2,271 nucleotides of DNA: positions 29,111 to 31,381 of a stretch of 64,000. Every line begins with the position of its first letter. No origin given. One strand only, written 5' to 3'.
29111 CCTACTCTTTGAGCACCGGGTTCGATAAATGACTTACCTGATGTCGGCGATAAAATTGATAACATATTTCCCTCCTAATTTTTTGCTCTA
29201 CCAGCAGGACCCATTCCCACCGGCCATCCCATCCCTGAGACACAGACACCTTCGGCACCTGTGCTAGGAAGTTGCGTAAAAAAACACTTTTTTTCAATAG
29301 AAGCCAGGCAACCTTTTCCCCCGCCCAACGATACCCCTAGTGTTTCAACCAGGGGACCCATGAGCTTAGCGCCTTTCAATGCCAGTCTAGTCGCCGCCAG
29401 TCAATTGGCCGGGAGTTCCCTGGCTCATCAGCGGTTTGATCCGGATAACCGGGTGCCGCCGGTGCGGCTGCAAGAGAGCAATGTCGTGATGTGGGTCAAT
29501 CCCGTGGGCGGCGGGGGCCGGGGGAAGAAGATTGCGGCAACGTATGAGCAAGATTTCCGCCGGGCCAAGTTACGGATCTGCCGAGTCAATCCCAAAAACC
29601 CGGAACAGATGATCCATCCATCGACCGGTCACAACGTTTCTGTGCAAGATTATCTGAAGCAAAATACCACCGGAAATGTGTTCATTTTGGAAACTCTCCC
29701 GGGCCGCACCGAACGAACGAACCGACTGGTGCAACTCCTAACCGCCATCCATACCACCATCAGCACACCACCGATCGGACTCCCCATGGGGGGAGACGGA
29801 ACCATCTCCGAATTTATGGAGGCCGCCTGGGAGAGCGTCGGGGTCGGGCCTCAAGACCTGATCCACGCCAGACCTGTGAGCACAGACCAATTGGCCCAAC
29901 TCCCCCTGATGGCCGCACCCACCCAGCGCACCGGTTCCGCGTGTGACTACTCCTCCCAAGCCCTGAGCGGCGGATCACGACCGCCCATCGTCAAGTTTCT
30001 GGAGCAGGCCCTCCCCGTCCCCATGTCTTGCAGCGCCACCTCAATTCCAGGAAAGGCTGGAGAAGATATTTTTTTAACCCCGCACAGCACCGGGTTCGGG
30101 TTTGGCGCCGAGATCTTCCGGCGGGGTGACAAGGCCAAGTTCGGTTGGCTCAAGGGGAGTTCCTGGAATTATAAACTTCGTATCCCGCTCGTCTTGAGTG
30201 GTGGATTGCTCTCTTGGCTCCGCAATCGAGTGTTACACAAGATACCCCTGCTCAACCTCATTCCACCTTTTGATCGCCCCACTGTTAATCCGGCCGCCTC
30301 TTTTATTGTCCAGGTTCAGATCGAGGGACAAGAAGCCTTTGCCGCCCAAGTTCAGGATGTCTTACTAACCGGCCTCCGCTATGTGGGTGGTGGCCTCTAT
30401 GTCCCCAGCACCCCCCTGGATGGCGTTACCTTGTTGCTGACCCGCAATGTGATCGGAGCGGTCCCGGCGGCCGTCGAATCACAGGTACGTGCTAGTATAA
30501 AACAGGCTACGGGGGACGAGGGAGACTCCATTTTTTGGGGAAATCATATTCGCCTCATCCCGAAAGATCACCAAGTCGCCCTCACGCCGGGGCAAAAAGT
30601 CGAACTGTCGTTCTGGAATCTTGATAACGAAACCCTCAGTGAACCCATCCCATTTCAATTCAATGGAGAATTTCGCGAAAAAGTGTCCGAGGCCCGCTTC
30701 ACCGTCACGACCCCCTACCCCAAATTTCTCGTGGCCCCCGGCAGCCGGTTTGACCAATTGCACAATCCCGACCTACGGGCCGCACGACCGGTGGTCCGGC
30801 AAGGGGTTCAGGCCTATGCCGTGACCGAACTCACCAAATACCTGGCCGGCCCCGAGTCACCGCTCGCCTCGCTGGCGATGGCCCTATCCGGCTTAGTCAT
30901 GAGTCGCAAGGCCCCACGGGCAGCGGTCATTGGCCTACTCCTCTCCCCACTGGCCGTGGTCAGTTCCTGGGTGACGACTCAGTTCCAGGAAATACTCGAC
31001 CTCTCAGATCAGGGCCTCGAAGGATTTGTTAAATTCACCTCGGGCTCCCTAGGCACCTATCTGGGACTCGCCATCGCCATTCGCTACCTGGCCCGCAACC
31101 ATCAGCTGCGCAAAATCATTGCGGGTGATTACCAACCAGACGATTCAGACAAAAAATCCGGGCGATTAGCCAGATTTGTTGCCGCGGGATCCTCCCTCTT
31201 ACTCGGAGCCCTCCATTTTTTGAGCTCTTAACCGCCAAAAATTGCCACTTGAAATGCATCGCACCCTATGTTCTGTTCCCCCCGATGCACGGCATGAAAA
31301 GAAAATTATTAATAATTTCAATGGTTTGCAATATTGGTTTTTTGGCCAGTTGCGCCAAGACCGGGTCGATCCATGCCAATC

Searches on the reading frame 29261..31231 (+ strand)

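Call 5: search_protein_families(library=pfam, proteins=[window:29261-31231:+], max_evalue=0.01)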
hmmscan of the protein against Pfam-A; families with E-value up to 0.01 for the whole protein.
window:29261-31231:+ (656 aa): 1 family
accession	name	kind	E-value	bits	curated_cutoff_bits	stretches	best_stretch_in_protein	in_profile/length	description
PF00781.29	DAGK_cat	-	0.007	16.4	23.6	0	76-191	3-77/125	Diacylglycerol kinase catalytic domain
